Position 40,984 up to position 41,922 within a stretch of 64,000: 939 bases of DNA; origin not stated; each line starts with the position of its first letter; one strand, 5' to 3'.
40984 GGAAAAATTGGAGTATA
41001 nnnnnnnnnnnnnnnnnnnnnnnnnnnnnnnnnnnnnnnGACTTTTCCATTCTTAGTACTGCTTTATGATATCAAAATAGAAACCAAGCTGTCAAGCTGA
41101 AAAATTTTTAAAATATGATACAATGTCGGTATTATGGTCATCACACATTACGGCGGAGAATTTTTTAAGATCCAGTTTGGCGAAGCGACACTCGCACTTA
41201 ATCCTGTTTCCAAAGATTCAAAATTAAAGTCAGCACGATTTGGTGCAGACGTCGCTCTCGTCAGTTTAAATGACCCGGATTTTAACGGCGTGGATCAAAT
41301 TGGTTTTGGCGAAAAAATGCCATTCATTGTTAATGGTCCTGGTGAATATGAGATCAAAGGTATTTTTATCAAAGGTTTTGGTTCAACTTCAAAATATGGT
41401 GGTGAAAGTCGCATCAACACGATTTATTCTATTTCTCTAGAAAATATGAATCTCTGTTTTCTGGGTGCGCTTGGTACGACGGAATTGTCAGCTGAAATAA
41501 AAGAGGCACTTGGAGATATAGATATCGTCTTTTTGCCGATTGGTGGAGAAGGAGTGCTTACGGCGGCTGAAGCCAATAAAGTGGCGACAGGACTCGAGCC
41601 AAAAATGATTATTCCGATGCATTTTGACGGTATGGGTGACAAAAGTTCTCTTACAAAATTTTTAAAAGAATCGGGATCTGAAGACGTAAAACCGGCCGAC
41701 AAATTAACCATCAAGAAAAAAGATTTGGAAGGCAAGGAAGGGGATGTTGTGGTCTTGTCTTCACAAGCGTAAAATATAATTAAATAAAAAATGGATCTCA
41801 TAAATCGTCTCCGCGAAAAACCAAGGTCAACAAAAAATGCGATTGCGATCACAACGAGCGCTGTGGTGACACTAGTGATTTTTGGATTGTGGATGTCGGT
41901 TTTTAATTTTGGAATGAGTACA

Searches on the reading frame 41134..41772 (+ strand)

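Call 83: search_protein_families(library=pfam, proteins=[window:41134-41772:+], max_evalue=0.001)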
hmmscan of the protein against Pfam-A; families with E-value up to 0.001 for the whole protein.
window:41134-41772:+ (212 aa): 2 families
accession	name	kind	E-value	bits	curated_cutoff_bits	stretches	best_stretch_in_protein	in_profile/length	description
PF13483.12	Lactamase_B_3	-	1.4e-24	87.3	24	1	3-163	2-160/160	Beta-lactamase superfamily domain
PF12706.13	Lactamase_B_2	-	0.00016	21.8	27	1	98-164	128-200/200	Beta-lactamase superfamily domain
